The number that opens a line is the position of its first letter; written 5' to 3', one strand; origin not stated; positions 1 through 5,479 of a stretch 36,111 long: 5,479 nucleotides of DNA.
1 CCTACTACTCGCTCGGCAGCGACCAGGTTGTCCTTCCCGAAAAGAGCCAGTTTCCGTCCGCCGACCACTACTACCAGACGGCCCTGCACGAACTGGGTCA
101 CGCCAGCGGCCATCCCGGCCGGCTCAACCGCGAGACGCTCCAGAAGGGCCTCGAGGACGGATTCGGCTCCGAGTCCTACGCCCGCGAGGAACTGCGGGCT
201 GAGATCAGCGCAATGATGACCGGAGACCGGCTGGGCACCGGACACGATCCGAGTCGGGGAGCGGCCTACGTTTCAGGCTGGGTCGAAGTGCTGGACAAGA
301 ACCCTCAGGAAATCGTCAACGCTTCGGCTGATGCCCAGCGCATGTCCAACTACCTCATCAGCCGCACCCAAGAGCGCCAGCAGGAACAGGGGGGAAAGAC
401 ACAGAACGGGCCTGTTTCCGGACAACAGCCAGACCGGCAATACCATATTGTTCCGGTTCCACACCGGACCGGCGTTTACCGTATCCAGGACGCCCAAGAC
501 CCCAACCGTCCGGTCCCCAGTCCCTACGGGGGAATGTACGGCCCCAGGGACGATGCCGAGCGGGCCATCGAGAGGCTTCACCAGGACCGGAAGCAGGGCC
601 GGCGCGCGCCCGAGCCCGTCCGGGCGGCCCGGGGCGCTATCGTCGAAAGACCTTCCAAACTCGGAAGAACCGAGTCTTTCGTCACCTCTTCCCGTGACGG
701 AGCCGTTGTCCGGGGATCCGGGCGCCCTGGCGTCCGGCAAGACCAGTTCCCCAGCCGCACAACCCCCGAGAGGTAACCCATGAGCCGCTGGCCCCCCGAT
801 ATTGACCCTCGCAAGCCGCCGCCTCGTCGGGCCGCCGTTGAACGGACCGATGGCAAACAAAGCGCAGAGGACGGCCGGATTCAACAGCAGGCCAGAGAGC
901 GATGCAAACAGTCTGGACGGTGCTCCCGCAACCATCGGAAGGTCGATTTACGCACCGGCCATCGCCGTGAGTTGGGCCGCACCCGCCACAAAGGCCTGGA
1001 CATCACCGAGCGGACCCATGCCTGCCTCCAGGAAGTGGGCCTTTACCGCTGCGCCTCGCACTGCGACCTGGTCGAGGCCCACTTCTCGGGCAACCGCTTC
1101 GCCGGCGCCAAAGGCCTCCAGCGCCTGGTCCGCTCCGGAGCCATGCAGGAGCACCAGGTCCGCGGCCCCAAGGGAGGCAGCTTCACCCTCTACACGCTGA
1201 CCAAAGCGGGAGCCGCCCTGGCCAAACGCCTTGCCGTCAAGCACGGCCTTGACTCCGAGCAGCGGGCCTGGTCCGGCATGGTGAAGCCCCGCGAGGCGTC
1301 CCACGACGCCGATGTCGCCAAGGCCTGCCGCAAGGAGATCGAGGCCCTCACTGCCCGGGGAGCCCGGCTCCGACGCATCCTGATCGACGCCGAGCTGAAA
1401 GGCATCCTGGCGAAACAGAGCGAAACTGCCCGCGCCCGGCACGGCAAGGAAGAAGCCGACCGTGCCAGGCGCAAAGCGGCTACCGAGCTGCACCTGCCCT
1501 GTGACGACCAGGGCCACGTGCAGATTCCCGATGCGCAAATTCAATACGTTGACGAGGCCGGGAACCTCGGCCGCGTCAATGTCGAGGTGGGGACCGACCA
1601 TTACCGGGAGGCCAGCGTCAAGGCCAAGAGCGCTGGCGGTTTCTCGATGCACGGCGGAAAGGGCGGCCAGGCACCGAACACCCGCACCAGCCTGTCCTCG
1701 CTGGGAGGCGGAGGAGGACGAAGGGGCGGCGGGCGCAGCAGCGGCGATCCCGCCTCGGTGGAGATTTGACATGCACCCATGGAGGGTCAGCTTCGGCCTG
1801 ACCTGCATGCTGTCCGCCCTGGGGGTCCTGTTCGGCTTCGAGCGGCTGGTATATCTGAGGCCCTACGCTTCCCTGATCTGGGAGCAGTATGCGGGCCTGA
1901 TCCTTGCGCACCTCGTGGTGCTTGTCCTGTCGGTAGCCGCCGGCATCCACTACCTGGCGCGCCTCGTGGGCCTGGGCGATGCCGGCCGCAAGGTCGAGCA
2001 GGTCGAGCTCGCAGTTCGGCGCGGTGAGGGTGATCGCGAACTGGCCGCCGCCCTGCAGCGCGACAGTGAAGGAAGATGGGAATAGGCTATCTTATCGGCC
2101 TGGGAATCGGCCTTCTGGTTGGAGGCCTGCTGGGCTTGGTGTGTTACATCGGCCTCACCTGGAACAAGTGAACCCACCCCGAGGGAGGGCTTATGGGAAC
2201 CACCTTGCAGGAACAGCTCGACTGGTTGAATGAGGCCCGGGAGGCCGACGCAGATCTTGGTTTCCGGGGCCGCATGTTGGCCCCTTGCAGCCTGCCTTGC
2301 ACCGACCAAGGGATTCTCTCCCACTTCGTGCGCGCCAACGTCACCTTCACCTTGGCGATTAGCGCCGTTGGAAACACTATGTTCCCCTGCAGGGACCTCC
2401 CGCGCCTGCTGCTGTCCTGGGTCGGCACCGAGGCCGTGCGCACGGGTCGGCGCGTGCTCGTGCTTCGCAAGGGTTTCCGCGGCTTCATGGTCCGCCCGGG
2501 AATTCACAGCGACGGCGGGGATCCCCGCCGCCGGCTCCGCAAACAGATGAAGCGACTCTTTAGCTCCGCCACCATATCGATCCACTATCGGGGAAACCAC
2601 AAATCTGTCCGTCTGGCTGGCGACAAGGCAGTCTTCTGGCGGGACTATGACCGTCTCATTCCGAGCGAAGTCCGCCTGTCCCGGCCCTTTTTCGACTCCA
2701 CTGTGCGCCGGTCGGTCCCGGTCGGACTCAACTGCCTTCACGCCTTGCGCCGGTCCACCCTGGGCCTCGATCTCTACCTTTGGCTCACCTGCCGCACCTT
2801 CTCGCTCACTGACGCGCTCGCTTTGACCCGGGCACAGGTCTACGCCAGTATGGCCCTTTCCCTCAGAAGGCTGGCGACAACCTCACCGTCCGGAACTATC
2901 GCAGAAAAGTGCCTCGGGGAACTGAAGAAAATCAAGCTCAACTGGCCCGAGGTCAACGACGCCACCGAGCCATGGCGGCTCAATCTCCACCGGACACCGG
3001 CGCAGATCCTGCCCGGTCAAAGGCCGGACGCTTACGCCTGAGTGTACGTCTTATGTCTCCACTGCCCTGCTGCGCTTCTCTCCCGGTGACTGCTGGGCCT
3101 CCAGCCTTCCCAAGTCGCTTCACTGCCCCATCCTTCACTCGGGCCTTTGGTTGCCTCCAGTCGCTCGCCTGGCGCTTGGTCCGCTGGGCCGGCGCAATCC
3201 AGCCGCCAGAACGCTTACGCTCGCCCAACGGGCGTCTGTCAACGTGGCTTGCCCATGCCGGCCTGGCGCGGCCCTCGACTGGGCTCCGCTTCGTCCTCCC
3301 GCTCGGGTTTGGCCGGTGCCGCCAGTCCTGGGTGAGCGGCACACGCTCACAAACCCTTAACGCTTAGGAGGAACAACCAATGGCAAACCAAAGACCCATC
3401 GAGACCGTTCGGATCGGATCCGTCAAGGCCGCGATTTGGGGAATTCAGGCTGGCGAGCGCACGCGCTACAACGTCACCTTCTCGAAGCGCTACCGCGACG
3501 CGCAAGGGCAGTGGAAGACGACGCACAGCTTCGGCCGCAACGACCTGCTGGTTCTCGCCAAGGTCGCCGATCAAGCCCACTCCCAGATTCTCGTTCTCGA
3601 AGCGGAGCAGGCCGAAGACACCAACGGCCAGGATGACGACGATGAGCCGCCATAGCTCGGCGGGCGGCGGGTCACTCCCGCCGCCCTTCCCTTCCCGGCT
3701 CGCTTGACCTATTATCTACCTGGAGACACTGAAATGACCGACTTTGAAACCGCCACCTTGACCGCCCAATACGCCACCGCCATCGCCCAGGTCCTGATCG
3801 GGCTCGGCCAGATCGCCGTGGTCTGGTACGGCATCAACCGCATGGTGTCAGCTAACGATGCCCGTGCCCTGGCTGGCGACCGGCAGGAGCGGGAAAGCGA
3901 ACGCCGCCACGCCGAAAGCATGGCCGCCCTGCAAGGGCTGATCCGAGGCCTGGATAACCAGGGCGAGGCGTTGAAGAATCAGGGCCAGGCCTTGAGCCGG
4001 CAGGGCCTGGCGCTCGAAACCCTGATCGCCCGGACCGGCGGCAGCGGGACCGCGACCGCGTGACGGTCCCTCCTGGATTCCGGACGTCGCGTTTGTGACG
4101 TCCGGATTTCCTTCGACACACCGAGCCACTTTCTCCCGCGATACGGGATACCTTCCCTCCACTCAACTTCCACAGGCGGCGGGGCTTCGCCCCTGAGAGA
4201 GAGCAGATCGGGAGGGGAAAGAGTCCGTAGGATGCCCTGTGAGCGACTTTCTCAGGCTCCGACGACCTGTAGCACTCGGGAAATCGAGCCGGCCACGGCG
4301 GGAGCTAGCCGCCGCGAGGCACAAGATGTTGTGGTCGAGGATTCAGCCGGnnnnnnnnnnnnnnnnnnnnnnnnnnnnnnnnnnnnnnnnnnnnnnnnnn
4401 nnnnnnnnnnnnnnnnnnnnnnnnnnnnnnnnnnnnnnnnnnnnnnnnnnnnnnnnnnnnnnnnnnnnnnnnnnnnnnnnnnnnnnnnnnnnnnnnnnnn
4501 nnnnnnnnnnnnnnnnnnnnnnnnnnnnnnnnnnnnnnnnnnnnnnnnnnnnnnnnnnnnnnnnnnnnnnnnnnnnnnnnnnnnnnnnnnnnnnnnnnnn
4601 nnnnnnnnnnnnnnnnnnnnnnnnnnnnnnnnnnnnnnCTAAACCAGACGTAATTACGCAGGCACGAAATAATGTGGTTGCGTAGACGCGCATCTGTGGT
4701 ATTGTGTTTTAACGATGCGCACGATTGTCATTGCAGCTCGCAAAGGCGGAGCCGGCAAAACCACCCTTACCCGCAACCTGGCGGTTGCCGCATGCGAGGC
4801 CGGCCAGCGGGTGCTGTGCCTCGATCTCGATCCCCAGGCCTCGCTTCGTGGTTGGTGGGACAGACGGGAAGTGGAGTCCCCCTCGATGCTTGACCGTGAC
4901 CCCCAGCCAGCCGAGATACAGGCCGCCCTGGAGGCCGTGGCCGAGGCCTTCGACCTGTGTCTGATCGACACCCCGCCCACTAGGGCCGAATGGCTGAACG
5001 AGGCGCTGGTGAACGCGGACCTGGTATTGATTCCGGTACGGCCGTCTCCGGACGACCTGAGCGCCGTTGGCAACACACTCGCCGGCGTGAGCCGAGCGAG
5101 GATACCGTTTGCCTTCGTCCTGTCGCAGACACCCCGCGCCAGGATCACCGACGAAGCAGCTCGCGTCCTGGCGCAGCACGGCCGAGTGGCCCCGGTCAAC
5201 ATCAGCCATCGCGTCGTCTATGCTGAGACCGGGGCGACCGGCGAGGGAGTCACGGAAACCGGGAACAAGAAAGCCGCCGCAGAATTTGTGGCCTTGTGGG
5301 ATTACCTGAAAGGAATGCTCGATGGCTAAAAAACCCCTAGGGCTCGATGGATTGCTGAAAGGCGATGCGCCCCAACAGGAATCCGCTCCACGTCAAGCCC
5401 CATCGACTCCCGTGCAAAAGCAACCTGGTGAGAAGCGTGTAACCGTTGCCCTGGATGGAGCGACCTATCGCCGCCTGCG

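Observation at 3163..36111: Apparently perfect direct repeat of at least 7.35 kb with a 25,594-bp period: tandem conjugative-plasmid units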

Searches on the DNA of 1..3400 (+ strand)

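Call 13: search_dna_similar(query=window:1-3400:+, collection=plasmids, mode=distant, max_rows=20)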
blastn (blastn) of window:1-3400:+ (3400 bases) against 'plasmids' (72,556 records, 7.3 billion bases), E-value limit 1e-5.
Records with a match: 33; places in all: 34; records where one place covers at least 80% of the query: 0.
Best place of each record, by identity: 90-95% 4; 80-90% 11; 60-80% 18.
By first word of the organism name: Xanthomonas 8; Xylella 7; uncultured 4; Ketogulonicigenium 4; Burkholderia 1; Acidovorax 1; Delftia 1; bacterium 1; Thioflavicoccus 1; Stenotrophomonas 1; and 4 more.
By predicted mobility (MOB-suite, as given by PLSDB): conjugative 27; mobilizable 5; non-mobilizable 1.
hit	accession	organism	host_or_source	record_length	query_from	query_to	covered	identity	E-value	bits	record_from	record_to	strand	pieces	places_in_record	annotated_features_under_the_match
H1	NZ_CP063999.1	Xanthomonas translucens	Lolium perenne,Tissue Sample,Ryegrass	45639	32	335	9%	64.7%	2e-8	70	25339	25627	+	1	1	zincin-like metallopeptidase domain-containing protein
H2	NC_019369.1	Burkholderia cepacia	-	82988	32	271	7%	66.7%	2e-9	73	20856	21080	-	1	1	zincin-like metallopeptidase domain-containing protein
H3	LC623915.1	uncultured bacterium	-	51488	32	271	7%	66.7%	2e-9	73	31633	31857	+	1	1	DNA primase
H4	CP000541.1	Acidovorax sp. JS42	-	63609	32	251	6%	67.3%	4e-12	82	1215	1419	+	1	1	domain of unknown function DUF1738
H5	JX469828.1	uncultured bacterium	-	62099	32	251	6%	67.3%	4e-12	82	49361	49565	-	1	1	traC: DNA processing protein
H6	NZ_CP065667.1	Delftia acidovorans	-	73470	32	251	6%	67.3%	4e-12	82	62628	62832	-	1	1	zincin-like metallopeptidase domain-containing protein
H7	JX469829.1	uncultured bacterium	-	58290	32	251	6%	66.8%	2e-10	78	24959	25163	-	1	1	traC: DNA processing protein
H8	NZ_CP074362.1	Xanthomonas translucens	Triticum turgidum subsp. durum,whole ...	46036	32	251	6%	65.9%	8e-8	69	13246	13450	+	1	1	zincin-like metallopeptidase domain-containing protein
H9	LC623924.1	uncultured bacterium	-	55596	32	251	6%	65.9%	8e-8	69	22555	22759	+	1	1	DUF1738 domain-containing protein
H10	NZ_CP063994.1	Xanthomonas translucens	Triticum aestivum,Tissue Sample,wheat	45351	32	251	6%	65.9%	8e-8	69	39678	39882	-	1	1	zincin-like metallopeptidase domain-containing protein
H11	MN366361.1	bacterium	-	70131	32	251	6%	65.9%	8e-8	69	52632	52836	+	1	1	hypothetical protein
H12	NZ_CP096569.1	Xanthomonas translucens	wheat,cell culture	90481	32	251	6%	65.9%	1e-6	65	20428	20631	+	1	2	none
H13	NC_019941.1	Thioflavicoccus mobilis 8321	flat, laminated microbial mat in a salt ...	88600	162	325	5%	70.1%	6e-10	76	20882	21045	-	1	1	none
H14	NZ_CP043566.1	Stenotrophomonas acidaminiphila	bacterial isolate,biofilm reactor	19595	162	284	4%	71.5%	1e-6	65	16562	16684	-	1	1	zincin-like metallopeptidase domain-containing protein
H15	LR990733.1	Xanthomonas hydrangeae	Hydrangea arborescens,leaf spots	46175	42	133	3%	76.1%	8e-8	68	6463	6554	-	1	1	hypothetical protein (x2)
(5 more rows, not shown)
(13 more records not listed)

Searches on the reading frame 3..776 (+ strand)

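Call 8: search_protein_families(library=pfam, proteins=[window:3-776:+], max_evalue=0.01)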
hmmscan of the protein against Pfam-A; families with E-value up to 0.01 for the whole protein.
window:3-776:+ (257 aa): 1 family
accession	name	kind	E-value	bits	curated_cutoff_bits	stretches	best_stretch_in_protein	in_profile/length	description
PF18818.7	MPTase-PolyVal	-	2.8e-30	105.4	27.5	1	1-109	22-125/126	Zincin-like metallopeptidase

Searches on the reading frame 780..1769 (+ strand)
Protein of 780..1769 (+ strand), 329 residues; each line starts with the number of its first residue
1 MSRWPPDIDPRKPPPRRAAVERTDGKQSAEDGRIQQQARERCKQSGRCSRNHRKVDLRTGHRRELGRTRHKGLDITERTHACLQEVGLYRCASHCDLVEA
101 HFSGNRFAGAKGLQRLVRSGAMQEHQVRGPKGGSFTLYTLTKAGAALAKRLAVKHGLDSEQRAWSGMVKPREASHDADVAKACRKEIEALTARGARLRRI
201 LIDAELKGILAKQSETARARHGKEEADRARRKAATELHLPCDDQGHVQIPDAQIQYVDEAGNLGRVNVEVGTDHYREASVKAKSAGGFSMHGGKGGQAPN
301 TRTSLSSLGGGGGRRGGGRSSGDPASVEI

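Call 8: search_protein_families(library=pfam, proteins=[window:780-1769:+], max_evalue=0.01)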
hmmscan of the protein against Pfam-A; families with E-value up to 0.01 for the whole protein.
window:780-1769:+ (329 aa): 0 families

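Call 31: find_encoding_contigs(protein=window:780-1769:+, flank=10000, max_places=10)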
Protein window:780-1769:+ (329 aa): 3 contigs read that carry it; 3 places shown.
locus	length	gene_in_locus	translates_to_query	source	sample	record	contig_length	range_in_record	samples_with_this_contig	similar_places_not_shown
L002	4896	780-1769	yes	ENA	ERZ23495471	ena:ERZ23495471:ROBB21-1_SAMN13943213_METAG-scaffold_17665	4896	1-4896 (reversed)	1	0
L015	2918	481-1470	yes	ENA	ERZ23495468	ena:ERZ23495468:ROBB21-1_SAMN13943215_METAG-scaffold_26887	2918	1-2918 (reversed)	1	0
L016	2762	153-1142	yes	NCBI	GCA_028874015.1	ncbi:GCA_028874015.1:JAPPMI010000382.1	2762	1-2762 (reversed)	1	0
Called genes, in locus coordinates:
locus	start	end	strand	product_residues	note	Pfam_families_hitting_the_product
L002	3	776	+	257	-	PF18818:MPTase-PolyVal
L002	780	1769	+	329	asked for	-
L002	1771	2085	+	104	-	-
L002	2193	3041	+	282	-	PF04796:RepA_C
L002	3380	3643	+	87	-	-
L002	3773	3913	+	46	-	-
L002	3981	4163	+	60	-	PF01402:RHH_1 (weak)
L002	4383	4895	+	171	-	?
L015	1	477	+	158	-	?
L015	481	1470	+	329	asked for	-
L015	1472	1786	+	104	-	-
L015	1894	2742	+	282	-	PF04796:RepA_C (weak)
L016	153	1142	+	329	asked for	-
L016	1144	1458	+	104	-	-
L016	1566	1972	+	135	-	-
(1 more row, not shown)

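Call 45: search_protein_families(library=pfam, proteins=[window:780-1769:+], max_evalue=1)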
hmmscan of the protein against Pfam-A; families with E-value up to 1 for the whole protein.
window:780-1769:+ (329 aa): 1 family
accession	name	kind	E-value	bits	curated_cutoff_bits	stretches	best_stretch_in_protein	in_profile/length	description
PF13814.12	Replic_Relax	-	0.03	14.9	25.3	1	89-180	7-102/191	Replication-relaxation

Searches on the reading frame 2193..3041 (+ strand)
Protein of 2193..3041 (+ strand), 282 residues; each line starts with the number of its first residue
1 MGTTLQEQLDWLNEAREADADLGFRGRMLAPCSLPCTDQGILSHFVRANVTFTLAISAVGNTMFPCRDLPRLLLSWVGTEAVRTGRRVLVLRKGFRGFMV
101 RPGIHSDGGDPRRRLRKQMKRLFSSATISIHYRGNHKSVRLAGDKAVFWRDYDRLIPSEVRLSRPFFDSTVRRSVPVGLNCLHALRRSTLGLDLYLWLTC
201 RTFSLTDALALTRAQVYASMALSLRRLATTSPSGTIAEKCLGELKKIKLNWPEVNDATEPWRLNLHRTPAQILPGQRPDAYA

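Call 8: search_protein_families(library=pfam, proteins=[window:2193-3041:+], max_evalue=0.01)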
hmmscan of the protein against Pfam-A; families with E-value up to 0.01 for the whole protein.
window:2193-3041:+ (282 aa): 1 family
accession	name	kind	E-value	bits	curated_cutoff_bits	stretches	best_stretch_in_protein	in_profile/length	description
PF04796.18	RepA_C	-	1.1e-08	35.9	26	1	88-216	37-176/181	Plasmid encoded RepA protein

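Call 15: find_encoding_contigs(protein=window:2193-3041:+, flank=10000, max_places=10)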
Protein window:2193-3041:+ (282 aa): 1 contig read that carries it; 1 place shown.
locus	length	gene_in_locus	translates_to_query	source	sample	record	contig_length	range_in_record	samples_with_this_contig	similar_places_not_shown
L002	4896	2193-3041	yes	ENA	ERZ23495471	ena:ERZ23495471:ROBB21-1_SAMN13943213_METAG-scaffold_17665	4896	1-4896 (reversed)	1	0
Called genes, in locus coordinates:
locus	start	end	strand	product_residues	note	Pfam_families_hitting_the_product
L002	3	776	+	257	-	PF18818:MPTase-PolyVal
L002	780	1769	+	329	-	-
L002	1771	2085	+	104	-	-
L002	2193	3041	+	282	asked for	PF04796:RepA_C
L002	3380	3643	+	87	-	-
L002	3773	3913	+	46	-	-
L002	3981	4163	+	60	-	PF01402:RHH_1 (weak)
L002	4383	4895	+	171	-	?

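Call 45: search_protein_families(library=pfam, proteins=[L002:4383-4895:+, L002:3981-4163:+, L002:3380-3643:+], max_evalue=1)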
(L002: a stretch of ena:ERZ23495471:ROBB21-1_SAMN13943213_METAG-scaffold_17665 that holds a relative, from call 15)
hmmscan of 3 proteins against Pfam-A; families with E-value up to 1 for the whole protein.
L002:4383-4895:+ (171 aa): 1 family
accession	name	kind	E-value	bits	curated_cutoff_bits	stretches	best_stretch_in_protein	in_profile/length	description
PF09572.16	RE_XamI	-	2.1e-65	221.2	25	1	4-169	1-166/256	XamI restriction endonuclease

L002:3981-4163:+ (60 aa): 3 families
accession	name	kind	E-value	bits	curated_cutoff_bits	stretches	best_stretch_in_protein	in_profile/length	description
PF01402.27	RHH_1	-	2.5e-06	27.7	20.5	1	12-49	1-38/39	Ribbon-helix-helix protein, copG family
PF19839.5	RHH_9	-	0.0086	16.3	23.4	1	8-52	3-47/65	Ribbon-helix-helix protein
PF09274.16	ParG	-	0.04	14.5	21.4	1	10-51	34-75/76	ParG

L002:3380-3643:+ (87 aa): 0 families

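Call 55: search_protein_families(library=ncbifam, proteins=[window:2193-3041:+], max_evalue=0.01)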
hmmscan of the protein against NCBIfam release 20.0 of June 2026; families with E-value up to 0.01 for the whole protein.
window:2193-3041:+ (282 aa): 0 families

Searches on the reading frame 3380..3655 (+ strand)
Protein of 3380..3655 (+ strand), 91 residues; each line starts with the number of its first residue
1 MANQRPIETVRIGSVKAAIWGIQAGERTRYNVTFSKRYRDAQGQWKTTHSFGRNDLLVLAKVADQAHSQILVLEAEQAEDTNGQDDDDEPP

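Call 8: search_protein_families(library=pfam, proteins=[window:3380-3655:+], max_evalue=0.01)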
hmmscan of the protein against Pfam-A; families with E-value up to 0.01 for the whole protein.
window:3380-3655:+ (91 aa): 0 families

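Call 30: find_encoding_contigs(protein=window:3380-3655:+, flank=10000, max_places=10)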
Protein window:3380-3655:+ (91 aa): 4 contigs read that carry it; 3 places shown.
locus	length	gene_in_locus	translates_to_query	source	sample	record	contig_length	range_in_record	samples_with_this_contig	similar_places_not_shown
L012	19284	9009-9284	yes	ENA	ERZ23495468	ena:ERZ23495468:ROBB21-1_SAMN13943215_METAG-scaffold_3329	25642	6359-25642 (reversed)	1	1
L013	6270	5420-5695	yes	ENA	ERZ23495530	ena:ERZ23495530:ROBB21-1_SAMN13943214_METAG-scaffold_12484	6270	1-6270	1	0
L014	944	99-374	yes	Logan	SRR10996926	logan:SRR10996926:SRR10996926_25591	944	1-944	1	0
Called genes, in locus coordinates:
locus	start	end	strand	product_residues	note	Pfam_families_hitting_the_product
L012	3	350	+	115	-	?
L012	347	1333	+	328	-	PF00437:T2SSE, PF27713:UCP018868, PF13401:AAA_22 (faint), PF13555:AAA_29 (weak)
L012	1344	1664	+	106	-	-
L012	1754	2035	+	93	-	-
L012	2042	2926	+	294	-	PF16793:RepB_primase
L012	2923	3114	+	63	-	-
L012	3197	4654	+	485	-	PF08401:ArdcN, PF18818:MPTase-PolyVal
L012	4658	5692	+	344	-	-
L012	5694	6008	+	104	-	-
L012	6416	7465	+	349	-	-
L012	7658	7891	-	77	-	-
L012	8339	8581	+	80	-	-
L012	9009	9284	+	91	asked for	-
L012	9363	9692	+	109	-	-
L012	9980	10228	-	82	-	PF07798:CCDC90-like (faint)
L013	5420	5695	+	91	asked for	-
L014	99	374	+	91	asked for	-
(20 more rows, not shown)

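Call 45: search_protein_families(library=pfam, proteins=[window:3380-3655:+], max_evalue=1)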
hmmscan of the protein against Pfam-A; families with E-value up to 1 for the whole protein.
window:3380-3655:+ (91 aa): 0 families

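Call 55: search_protein_families(library=ncbifam, proteins=[window:3380-3655:+], max_evalue=0.01)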
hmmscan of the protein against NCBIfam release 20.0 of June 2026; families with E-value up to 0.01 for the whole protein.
window:3380-3655:+ (91 aa): 0 families
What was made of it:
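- Checked: The 'PC4-like' gene (3380-3655) has no Pfam or NCBIfam hit (calls 45, 55), and the lipoprotein call was not tested.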

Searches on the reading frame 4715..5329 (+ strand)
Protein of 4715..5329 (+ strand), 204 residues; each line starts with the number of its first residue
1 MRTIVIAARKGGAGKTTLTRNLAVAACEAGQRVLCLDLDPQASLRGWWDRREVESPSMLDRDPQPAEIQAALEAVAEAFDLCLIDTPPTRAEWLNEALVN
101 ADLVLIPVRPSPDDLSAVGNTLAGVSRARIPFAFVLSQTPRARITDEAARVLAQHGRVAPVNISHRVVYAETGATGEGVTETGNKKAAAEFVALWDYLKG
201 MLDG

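Call 8: search_protein_families(library=pfam, proteins=[window:4715-5329:+], max_evalue=0.01)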
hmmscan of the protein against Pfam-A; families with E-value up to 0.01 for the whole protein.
window:4715-5329:+ (204 aa): 9 families
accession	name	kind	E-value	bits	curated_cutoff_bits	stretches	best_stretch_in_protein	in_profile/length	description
PF13614.12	AAA_31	-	4.5e-22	79.3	27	2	1-44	1-44/177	AAA domain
PF01656.29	CbiA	-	2.2e-12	47.4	25.4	1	4-114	1-54/125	CobQ/CobB/MinD/ParA nucleotide binding domain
PF09140.17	MipZ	-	5.8e-12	45.9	20.7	2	3-49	2-49/262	ATPase MipZ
PF07015.17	VirC1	-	2.9e-08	33.8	24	1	1-148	1-159/231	VirC1 protein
PF06564.18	CBP_BcsQ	-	5.3e-08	33.1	21.3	1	1-45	1-45/234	Cellulose biosynthesis protein BcsQ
PF02374.21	ArsA_ATPase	-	6.5e-07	29.3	24.3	1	4-71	3-70/305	Anion-transporting ATPase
PF10609.15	ParA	-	3.5e-06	27.1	27.1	1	2-39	4-41/246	NUBPL iron-transfer P-loop NTPase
PF00142.24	Fer4_NifH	-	0.00079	19.4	25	1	9-42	7-40/271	4Fe-4S iron sulfur cluster binding proteins, NifH/frxC family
PF16575.11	CLP1_P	-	0.0039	17.5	26.6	1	13-41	5-33/188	mRNA cleavage and polyadenylation factor CLP1 P-loop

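Call 23: find_encoding_contigs(protein=window:4715-5329:+, flank=10000, max_places=10)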
Protein window:4715-5329:+ (204 aa): 6 contigs read that carry it; 4 places shown.
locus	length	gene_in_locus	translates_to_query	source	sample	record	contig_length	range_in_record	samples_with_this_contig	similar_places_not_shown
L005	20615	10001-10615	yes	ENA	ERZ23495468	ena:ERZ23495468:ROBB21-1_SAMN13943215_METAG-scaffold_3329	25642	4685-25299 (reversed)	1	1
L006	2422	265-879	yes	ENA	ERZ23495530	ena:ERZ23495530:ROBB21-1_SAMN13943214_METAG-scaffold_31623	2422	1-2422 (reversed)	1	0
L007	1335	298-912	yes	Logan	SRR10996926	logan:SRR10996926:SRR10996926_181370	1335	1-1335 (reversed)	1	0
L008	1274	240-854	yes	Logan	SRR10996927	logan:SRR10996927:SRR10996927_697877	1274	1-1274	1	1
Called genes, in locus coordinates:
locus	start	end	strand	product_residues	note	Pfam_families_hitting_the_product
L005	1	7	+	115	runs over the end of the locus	?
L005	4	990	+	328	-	PF00437:T2SSE, PF27713:UCP018868, PF13401:AAA_22 (faint), PF13555:AAA_29 (weak)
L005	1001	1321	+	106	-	-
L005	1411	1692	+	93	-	-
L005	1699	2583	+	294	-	PF16793:RepB_primase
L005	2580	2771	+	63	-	-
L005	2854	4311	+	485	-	PF08401:ArdcN, PF18818:MPTase-PolyVal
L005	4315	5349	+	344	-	-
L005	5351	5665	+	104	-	-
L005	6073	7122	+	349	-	-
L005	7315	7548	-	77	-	-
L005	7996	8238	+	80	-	-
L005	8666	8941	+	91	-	-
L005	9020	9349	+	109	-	-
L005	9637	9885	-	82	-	PF07798:CCDC90-like (faint)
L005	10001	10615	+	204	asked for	PF01656:CbiA, PF02374:ArsA_ATPase (weak), PF06564:CBP_BcsQ (faint), PF07015:VirC1, PF09140:MipZ (weak), PF10609:ParA (weak), PF13614:AAA_31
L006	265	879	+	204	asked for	PF01656:CbiA, PF02374:ArsA_ATPase (weak), PF06564:CBP_BcsQ (faint), PF07015:VirC1, PF09140:MipZ (weak), PF10609:ParA (weak), PF13614:AAA_31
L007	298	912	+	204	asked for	PF01656:CbiA, PF02374:ArsA_ATPase (weak), PF06564:CBP_BcsQ (faint), PF07015:VirC1, PF09140:MipZ (weak), PF10609:ParA (weak), PF13614:AAA_31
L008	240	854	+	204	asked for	PF01656:CbiA, PF02374:ArsA_ATPase (weak), PF06564:CBP_BcsQ (faint), PF07015:VirC1, PF09140:MipZ (weak), PF10609:ParA (weak), PF13614:AAA_31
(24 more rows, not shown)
